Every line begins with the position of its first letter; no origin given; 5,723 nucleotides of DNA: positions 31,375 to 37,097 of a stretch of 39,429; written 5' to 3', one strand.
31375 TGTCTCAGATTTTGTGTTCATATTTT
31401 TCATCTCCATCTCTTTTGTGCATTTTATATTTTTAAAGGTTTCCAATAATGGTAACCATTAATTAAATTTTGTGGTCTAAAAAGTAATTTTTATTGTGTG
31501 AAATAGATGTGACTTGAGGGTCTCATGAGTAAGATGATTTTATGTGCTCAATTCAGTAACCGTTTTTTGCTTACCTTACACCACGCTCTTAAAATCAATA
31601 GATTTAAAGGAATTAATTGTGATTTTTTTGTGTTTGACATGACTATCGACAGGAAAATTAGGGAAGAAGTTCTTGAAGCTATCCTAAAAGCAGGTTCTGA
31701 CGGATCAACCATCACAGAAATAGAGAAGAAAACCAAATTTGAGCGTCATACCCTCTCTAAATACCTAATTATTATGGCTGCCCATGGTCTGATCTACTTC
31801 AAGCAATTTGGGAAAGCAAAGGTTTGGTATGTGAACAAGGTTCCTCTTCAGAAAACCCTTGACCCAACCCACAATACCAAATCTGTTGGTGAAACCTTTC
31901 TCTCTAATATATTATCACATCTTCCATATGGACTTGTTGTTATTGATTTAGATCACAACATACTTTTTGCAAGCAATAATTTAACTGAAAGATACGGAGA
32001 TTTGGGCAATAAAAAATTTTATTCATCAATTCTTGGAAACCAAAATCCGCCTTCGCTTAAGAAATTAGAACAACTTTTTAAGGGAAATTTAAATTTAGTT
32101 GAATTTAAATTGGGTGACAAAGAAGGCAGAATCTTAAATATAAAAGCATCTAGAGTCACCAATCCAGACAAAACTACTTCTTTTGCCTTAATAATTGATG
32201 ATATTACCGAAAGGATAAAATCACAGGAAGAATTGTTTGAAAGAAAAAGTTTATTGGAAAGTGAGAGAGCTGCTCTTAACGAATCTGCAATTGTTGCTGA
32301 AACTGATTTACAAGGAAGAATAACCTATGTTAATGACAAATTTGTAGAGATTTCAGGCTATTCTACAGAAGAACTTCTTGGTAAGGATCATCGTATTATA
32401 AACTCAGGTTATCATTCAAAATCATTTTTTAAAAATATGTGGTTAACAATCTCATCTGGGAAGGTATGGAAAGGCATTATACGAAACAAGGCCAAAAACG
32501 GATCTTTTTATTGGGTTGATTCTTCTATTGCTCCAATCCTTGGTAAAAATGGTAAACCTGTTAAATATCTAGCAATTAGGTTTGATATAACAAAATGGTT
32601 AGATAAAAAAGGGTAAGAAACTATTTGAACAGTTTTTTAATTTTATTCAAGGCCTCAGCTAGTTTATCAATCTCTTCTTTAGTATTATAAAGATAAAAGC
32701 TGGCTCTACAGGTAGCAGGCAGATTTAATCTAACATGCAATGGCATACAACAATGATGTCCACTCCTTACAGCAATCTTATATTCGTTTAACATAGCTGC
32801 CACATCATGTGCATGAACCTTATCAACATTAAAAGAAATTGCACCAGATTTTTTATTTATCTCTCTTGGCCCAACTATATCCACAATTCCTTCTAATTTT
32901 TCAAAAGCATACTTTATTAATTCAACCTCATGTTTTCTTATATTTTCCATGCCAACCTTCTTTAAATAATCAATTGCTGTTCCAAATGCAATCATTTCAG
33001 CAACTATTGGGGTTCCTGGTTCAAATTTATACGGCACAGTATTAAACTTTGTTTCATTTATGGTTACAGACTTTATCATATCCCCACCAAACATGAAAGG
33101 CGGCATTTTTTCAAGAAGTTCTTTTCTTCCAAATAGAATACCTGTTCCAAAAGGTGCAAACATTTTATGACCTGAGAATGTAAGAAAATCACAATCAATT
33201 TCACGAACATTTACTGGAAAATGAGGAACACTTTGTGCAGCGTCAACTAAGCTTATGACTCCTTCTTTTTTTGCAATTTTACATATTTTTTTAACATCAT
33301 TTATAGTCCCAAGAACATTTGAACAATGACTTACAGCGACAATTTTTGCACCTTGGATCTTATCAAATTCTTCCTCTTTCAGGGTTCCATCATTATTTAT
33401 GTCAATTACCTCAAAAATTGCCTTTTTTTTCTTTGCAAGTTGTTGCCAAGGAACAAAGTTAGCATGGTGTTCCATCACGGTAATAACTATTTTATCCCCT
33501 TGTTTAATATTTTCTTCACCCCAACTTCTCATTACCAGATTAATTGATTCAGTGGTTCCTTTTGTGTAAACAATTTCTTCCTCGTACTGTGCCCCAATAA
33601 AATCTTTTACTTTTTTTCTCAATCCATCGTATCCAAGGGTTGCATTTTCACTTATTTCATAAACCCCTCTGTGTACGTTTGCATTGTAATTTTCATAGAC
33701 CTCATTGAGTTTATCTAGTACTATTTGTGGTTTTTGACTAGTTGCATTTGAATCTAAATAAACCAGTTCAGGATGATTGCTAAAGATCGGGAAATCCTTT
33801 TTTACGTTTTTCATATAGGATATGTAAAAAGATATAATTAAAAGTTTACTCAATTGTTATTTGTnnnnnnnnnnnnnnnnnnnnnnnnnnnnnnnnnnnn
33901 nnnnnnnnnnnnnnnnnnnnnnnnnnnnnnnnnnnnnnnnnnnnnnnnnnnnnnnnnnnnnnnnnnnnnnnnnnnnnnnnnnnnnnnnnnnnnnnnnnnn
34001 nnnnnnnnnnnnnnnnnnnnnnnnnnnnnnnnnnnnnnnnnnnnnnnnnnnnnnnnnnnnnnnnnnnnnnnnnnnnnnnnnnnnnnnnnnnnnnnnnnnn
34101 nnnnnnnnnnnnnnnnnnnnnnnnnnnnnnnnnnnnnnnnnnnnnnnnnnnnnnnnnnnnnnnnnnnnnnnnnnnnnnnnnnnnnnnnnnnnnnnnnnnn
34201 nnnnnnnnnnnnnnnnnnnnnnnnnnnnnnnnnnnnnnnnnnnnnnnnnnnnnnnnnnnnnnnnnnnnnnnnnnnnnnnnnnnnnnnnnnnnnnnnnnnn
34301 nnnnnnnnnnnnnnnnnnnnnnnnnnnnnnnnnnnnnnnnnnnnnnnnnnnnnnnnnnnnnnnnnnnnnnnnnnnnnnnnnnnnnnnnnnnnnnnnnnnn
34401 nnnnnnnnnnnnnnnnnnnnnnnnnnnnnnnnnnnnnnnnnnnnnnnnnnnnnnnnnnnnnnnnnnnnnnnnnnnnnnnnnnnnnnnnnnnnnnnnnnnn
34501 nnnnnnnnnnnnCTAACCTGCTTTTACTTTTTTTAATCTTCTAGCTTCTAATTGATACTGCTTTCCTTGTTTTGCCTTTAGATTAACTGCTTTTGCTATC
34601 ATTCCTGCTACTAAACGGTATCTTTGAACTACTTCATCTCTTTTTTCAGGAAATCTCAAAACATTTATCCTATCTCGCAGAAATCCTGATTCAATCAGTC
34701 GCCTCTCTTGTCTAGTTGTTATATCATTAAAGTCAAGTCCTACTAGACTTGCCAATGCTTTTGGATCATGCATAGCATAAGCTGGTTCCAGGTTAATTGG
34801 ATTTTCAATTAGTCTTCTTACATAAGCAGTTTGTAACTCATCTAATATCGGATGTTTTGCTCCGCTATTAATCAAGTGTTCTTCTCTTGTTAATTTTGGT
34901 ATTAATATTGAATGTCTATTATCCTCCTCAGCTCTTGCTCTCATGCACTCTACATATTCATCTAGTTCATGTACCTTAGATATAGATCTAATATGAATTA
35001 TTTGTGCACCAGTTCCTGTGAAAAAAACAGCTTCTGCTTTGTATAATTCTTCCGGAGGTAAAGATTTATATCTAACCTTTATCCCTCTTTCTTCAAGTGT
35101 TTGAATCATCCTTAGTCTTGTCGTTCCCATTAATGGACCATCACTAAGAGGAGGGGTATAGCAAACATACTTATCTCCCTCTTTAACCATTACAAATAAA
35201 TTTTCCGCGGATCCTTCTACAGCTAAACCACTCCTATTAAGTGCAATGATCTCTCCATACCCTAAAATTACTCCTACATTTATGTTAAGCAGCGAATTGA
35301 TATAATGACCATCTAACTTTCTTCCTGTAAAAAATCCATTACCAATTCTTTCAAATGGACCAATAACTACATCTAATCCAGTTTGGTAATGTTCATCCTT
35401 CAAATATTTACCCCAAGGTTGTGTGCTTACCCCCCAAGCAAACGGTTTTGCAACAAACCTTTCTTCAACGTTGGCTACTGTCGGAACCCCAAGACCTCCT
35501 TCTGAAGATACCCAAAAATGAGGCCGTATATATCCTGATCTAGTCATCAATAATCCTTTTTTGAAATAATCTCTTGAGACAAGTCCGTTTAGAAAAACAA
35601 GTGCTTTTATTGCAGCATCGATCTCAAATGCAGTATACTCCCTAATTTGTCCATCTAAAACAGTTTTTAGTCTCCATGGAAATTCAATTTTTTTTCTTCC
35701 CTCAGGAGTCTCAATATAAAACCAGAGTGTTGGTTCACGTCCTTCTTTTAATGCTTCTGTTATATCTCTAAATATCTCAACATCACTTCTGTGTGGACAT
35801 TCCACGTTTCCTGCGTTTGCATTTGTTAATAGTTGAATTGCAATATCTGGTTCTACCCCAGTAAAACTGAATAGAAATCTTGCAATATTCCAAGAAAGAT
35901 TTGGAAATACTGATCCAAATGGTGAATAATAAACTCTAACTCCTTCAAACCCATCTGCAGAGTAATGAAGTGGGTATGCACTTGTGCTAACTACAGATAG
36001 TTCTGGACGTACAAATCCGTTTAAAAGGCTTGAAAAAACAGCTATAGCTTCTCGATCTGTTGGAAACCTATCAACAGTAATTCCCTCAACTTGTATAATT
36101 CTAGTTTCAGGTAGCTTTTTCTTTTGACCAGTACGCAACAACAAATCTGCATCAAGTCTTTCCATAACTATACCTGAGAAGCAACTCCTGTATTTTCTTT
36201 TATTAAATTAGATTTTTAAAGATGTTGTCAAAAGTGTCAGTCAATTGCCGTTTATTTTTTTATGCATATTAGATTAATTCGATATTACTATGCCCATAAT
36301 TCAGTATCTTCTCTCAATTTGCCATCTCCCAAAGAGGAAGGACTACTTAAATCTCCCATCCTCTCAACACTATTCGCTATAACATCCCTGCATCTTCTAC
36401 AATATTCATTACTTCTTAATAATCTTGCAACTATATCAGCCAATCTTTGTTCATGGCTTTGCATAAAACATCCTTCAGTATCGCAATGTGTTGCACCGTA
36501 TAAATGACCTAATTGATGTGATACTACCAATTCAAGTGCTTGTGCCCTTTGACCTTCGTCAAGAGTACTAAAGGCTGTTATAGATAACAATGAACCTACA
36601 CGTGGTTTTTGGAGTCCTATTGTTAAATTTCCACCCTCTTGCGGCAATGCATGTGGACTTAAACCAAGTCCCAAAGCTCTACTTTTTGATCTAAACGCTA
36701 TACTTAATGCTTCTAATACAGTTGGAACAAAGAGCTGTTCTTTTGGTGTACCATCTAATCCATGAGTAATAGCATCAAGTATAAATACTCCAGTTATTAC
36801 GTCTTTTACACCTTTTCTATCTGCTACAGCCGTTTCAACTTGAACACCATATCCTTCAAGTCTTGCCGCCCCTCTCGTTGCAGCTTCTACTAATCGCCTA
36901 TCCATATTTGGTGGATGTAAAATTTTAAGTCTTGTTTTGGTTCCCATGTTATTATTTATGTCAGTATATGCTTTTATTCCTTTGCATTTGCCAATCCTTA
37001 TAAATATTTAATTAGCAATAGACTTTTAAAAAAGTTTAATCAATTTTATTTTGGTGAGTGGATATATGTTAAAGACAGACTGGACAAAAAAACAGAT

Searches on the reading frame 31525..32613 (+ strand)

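Call 56: search_protein_families(library=pfam, proteins=[window:31525-32613:+], max_evalue=0.001)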
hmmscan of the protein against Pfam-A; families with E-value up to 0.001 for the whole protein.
window:31525-32613:+ (363 aa): 5 families
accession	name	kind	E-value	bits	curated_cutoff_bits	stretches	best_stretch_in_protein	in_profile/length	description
PF13426.13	PAS_9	-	2.1e-20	73.3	27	1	257-357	5-103/103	PAS domain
PF08447.18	PAS_3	-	7.7e-16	58.6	25.6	1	267-351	2-88/89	PAS fold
PF00989.32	PAS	-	5e-13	49.5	22.6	1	257-346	14-104/113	PAS fold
PF08448.16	PAS_4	-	2e-10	41.3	23.1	1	255-356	6-106/110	PAS fold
PF13188.13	PAS_8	-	5e-08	33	21.8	1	256-293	14-51/65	PAS domain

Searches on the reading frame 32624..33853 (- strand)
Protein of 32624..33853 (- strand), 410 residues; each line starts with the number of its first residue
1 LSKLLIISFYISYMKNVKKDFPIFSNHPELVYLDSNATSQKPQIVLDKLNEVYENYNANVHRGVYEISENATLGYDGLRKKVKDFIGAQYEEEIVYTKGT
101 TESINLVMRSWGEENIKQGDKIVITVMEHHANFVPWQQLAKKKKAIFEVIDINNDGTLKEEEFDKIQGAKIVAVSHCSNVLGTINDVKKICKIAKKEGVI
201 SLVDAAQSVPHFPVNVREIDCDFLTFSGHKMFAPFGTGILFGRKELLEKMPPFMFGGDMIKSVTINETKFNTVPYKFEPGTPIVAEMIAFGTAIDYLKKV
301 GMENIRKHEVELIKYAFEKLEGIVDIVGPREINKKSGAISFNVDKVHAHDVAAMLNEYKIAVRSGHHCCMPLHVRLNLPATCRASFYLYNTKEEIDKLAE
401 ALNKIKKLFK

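Call 56: search_protein_families(library=pfam, proteins=[window:32624-33853:-], max_evalue=0.001)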
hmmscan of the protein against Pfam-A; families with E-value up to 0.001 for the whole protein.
window:32624-33853:- (410 aa): 4 families
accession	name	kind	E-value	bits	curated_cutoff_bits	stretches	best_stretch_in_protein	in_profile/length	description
PF00266.25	Aminotran_5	-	1.2e-141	472.5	21.5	1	31-398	1-371/371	Aminotransferase class-V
PF00155.27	Aminotran_1_2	-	2e-09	37.5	19.7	1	74-382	43-349/361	Aminotransferase class I and II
PF01053.26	Cys_Met_Meta_PP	-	1.6e-06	27.4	27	1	93-229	70-197/381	Cys/Met metabolism PLP-dependent enzyme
PF01041.23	DegT_DnrJ_EryC1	-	0.00025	20.8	19.8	1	80-245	31-189/360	DegT/DnrJ/EryC1/StrS aminotransferase family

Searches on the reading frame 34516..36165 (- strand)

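Call 56: search_protein_families(library=pfam, proteins=[window:34516-36165:-], max_evalue=0.001)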
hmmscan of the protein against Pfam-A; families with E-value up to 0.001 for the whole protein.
window:34516-36165:- (550 aa): 1 family
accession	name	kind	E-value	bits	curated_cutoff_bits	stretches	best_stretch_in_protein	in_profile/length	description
PF01063.24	Aminotran_4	-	1.2e-17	65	28.5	1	264-395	96-223/223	Amino-transferase class IV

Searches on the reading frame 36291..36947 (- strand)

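Call 56: search_protein_families(library=pfam, proteins=[window:36291-36947:-], max_evalue=0.001)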
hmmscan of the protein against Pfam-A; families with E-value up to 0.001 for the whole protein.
window:36291-36947:- (219 aa): 1 family
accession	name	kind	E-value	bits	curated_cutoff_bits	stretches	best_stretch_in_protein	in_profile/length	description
PF07998.17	Peptidase_M54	-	4.1e-07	30.6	24.4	1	142-190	149-192/194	Peptidase family M54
